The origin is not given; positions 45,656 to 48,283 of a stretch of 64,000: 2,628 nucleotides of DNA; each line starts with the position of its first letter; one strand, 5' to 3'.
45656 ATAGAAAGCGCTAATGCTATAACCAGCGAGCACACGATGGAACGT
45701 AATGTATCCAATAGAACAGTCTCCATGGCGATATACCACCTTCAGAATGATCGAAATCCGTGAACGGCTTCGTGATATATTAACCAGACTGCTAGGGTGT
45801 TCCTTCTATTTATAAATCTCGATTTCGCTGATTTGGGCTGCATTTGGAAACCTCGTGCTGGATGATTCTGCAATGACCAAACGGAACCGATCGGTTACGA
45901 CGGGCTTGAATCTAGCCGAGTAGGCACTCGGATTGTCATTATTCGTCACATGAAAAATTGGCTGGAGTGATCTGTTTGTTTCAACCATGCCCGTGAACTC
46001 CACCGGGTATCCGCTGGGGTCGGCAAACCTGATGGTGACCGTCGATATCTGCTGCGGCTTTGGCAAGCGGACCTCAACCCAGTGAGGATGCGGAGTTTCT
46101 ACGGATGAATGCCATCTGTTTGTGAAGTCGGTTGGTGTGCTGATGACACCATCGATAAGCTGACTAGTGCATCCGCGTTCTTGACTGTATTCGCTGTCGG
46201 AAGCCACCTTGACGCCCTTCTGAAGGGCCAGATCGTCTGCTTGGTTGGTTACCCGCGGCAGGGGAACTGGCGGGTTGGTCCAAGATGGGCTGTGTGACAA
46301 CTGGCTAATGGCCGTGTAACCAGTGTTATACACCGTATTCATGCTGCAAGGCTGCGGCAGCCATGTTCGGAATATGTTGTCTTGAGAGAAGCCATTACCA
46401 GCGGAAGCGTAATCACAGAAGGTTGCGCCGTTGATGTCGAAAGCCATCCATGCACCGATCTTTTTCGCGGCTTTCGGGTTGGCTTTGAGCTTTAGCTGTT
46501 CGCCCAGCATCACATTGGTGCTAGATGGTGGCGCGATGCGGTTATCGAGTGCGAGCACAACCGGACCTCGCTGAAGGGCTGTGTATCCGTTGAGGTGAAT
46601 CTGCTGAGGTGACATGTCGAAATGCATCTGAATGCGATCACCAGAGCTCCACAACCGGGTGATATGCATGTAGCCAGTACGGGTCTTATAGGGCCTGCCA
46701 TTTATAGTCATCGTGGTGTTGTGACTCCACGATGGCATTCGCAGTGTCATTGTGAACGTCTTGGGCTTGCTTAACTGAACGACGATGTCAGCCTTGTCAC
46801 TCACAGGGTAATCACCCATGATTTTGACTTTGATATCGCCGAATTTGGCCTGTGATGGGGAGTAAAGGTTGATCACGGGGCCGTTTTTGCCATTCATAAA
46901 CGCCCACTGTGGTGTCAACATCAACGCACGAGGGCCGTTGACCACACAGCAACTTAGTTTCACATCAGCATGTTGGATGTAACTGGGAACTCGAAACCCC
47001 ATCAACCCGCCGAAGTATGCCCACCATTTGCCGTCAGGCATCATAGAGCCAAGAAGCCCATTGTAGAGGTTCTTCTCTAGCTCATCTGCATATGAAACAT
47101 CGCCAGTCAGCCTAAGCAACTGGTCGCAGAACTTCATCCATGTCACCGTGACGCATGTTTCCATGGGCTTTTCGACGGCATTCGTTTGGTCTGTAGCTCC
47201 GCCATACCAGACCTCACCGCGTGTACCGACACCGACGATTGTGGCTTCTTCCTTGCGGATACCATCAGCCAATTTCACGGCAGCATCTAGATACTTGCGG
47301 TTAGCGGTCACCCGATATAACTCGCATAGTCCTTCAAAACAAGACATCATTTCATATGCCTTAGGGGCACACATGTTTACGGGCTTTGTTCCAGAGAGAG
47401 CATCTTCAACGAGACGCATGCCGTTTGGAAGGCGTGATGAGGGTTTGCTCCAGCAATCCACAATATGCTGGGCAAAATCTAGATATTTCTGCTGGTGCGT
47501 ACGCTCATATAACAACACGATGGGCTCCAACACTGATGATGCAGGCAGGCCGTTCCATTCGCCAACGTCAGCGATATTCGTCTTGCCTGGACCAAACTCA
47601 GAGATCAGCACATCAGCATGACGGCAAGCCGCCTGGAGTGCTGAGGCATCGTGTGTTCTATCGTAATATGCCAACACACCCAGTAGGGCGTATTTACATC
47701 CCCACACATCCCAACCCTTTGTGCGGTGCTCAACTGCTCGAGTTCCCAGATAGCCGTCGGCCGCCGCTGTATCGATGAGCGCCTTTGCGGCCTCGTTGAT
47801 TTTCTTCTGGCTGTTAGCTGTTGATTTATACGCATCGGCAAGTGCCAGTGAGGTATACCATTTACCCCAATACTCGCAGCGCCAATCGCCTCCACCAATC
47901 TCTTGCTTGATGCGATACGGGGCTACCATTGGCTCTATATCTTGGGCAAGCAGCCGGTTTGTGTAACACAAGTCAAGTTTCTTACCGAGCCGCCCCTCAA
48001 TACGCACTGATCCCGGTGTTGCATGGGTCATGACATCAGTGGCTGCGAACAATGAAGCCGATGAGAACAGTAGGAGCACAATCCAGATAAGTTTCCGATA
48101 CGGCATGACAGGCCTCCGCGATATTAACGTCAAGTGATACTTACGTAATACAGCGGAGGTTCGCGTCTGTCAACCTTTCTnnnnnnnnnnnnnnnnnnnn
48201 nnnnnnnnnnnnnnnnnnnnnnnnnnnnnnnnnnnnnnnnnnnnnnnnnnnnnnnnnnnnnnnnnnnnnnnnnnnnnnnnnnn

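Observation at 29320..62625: CAZyme-dense locus whose enzyme set points at plant glycoprotein (extensin / arabinogalactan-protein) or pectic side-chain degradation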

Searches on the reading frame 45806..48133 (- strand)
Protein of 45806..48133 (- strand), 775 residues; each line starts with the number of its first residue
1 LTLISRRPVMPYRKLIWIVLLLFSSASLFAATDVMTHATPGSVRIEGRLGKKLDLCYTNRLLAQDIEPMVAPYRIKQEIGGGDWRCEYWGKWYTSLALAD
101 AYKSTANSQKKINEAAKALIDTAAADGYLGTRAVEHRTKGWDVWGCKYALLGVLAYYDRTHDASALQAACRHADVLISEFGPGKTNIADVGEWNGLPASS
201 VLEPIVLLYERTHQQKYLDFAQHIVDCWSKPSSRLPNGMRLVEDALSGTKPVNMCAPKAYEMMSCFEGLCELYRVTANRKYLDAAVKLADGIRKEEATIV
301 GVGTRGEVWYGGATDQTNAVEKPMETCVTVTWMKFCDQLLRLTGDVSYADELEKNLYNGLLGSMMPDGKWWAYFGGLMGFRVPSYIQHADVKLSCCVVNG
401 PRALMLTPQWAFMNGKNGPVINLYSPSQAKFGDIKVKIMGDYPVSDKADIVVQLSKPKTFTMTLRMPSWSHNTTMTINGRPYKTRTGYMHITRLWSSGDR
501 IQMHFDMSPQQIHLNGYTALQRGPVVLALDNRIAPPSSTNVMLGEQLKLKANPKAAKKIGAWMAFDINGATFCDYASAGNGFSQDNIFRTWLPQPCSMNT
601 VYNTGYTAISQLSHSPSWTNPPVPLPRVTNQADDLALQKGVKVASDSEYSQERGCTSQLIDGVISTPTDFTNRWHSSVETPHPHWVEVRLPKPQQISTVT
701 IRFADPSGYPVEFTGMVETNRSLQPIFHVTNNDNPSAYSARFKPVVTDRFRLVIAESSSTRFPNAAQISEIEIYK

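Call 3: search_protein_families(library=pfam, proteins=[window:45806-48133:-], max_evalue=0.001)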
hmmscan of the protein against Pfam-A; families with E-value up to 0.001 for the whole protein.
window:45806-48133:- (775 aa): 6 families
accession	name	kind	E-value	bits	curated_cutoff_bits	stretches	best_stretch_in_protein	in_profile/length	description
PF07944.18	Beta-AFase-like_GH127_cat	-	4.2e-33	115.3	24.9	1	84-403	55-370/376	Beta-L-arabinofuranosidase, GH127 catalytic domain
PF20736.2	Glyco_hydro127M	-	4.3e-19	68.9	24.2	1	421-507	4-95/95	Beta-L-arabinofuranosidase, GH127 middle domain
PF00754.31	F5_F8_type_C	-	1e-07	32.6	28.2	1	647-762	5-121/127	F5/8 type C domain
PF22633.2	F5_F8_type_C_2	-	7.3e-06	27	27.8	1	660-751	3-90/91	NedA-like, galactose-binding domain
PF07470.19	Glyco_hydro_88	-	4.9e-05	22.9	26.6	0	138-231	21-110/352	Glycosyl Hydrolase Family 88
PF03663.20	Glyco_hydro_76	-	0.00027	21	25.9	0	208-292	166-251/366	Glycosyl hydrolase family 76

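Call 15: search_solved_structures(query=window:45806-48133:-, max_evalue=0.001)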
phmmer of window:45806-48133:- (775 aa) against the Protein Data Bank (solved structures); distinct sequences matched with E-value up to 0.001: 7.
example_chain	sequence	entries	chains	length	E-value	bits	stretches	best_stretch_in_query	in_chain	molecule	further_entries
4qjy_A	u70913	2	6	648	7e-25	90.4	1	323-552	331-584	GH127 beta-L-arabinofuranosidase | GH127 beta-L-arabinofuranoside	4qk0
6ex6_B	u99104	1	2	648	1.3e-24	89.6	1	143-529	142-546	Six-hairpin glycosidase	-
5mqo_A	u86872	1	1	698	9.5e-17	63.5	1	323-548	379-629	Non-reducing end beta-L-arabinofuranosidase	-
3wre_A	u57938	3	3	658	1.1e-16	63.3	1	150-529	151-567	Non-reducing end beta-L-arabinofuranosidase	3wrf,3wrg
3wkw_A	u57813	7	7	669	1.2e-16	63.2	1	150-529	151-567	Non-reducing end beta-L-arabinofuranosidase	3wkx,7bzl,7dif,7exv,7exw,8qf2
7exu_A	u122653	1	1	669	1.2e-16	63.2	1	150-529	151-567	Non-reducing end beta-L-arabinofuranosidase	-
5opj_A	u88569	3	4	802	1.1e-15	60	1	314-530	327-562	Rhamnogalacturonan lyase | Acetyl-CoA carboxylase, biotin carboxylase | Glycosyl hydrolase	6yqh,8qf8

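Call 30: search_solved_structures(query=window:45806-48133:-, max_evalue=0.001, show_alignments=5)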
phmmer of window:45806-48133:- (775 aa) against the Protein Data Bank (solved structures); distinct sequences matched with E-value up to 0.001: 7.
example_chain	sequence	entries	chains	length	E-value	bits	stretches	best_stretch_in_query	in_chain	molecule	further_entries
4qjy_A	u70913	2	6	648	7e-25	90.4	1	323-552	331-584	GH127 beta-L-arabinofuranosidase | GH127 beta-L-arabinofuranoside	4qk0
6ex6_B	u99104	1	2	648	1.3e-24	89.6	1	143-529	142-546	Six-hairpin glycosidase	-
5mqo_A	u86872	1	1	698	9.5e-17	63.5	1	323-548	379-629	Non-reducing end beta-L-arabinofuranosidase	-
3wre_A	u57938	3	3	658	1.1e-16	63.3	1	150-529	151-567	Non-reducing end beta-L-arabinofuranosidase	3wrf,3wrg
3wkw_A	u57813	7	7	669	1.2e-16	63.2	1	150-529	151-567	Non-reducing end beta-L-arabinofuranosidase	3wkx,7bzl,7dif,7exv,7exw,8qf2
7exu_A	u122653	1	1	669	1.2e-16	63.2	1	150-529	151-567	Non-reducing end beta-L-arabinofuranosidase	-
5opj_A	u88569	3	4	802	1.1e-15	60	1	314-530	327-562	Rhamnogalacturonan lyase | Acetyl-CoA carboxylase, biotin carboxylase | Glycosyl hydrolase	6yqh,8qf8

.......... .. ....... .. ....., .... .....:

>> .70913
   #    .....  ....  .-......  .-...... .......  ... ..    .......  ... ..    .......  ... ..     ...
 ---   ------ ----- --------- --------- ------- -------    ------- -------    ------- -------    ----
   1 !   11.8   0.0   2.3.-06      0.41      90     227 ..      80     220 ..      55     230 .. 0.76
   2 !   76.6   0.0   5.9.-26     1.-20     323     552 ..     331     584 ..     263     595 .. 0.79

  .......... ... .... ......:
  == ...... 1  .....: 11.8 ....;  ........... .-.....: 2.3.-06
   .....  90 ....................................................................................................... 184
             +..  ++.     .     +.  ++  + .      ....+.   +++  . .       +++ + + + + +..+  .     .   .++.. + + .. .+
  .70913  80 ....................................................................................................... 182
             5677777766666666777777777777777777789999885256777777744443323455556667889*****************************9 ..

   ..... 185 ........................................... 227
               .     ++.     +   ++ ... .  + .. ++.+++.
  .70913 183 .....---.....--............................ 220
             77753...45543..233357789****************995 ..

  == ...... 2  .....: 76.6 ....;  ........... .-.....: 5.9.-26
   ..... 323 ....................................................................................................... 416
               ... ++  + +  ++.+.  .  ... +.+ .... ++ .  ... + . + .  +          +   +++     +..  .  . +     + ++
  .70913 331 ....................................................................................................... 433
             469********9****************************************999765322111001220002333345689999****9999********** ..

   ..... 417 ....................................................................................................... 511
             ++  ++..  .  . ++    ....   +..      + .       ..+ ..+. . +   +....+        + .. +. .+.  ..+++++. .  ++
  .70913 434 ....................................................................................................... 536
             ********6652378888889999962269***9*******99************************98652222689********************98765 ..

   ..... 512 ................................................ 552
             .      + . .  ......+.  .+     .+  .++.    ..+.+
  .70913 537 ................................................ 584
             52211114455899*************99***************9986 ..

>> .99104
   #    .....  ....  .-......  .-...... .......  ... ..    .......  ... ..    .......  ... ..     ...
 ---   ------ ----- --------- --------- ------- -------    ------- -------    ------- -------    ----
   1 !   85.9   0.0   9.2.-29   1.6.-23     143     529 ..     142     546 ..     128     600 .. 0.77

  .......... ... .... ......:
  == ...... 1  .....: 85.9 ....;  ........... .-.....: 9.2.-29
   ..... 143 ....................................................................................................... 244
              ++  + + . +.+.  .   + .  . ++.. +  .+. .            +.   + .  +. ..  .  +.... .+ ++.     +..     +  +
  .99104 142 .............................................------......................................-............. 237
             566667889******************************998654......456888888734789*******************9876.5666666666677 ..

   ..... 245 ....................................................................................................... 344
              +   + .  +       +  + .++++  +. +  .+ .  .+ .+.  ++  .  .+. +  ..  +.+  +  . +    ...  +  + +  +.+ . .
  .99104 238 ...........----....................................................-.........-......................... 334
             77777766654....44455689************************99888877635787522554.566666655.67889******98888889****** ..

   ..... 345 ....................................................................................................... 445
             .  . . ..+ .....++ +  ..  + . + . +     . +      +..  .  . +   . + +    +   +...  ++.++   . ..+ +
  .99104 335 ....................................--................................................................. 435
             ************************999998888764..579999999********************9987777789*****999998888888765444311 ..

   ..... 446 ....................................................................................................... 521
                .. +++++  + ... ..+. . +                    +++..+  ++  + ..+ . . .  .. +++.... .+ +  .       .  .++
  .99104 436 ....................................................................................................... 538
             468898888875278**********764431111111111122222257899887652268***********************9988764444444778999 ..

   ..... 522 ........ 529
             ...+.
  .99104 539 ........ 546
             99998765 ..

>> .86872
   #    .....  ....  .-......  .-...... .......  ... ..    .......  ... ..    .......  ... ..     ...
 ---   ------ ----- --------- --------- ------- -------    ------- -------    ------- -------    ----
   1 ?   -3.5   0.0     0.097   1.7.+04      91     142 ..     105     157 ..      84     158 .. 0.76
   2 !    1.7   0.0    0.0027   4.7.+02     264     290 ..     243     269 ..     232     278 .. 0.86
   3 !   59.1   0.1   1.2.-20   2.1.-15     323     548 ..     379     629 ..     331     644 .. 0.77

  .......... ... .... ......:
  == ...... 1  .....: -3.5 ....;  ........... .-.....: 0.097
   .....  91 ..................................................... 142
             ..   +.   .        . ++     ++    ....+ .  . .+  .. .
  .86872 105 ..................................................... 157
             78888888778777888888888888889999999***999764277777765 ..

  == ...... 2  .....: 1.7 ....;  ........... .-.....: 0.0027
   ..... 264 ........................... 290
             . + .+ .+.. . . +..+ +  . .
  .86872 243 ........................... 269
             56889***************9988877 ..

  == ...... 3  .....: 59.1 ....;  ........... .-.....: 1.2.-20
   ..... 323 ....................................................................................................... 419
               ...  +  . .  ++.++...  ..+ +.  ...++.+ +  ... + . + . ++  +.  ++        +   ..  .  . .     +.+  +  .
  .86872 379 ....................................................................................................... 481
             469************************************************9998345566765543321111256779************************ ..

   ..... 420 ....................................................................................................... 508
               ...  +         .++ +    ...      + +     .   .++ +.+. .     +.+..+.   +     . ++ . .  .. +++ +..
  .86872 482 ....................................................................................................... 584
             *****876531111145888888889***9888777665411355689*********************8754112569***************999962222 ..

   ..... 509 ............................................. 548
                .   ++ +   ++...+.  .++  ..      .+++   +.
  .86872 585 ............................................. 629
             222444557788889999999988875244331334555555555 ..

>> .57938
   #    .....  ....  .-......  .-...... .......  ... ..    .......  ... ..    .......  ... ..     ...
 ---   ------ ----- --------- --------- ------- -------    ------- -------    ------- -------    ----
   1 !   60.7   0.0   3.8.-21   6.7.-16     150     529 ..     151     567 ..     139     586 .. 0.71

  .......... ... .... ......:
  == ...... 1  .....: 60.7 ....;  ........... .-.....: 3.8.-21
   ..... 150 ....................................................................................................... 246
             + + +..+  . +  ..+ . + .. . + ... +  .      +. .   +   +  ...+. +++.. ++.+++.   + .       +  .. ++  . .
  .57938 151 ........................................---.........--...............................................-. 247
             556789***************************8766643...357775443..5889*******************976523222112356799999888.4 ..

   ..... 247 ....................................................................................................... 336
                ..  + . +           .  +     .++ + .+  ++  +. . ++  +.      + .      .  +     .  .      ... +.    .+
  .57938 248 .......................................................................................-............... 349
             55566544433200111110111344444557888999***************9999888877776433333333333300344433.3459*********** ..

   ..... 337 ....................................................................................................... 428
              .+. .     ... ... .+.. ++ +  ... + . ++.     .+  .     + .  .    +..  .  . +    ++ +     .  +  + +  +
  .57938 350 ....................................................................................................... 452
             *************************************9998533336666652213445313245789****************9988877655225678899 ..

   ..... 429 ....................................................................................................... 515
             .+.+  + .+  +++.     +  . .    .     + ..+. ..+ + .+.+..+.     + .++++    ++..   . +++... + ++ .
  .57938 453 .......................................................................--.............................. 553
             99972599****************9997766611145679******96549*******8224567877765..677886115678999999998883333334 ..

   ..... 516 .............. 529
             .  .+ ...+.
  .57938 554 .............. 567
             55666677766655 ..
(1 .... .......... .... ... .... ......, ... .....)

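Call 32: find_related_loci(query=A1, collection=metagenome_contigs, flank=10000)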
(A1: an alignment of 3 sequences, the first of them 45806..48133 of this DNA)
Query A1 (775 aa) in metagenome_contigs; peptide patterns used: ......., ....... (x = any residue, [..] = any of these).
402 stretches matched a pattern; 291 encode a relative of the query (tblastn E <= 1e-3); the best 80 are kept; 80 distinct loci.
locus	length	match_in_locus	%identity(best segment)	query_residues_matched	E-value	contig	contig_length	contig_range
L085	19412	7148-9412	65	24-774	0e+0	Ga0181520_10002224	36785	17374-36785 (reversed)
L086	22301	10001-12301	64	13-775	0e+0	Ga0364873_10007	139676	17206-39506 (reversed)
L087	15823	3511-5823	64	4-774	0e+0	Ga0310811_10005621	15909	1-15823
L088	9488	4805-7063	65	22-774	0e+0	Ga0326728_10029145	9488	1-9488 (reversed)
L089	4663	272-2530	65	22-774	0e+0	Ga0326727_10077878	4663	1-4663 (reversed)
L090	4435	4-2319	64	11-774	0e+0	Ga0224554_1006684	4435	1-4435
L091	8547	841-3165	63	3-774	0e+0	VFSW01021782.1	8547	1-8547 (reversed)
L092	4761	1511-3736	66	33-774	0e+0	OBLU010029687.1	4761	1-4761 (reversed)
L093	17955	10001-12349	63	3-774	0e+0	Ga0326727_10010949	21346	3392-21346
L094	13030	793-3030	64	30-774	0e+0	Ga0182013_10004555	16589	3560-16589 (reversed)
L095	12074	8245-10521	63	20-774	0e+0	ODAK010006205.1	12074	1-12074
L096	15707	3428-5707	63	17-774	0e+0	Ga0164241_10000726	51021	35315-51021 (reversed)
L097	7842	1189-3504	63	11-774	0e+0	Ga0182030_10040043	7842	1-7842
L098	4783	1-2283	64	19-775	0e+0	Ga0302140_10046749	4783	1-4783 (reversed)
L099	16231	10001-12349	63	3-774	0e+0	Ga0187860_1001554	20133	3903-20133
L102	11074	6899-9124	65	33-774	0e+0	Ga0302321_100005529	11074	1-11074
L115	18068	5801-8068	62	17-775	0e+0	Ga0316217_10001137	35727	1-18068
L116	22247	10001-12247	65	26-774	0e+0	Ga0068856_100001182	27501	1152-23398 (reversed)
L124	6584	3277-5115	66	15-624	0e+0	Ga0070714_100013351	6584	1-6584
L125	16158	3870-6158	59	33-775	0e+0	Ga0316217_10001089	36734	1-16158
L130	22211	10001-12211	63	28-774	0e+0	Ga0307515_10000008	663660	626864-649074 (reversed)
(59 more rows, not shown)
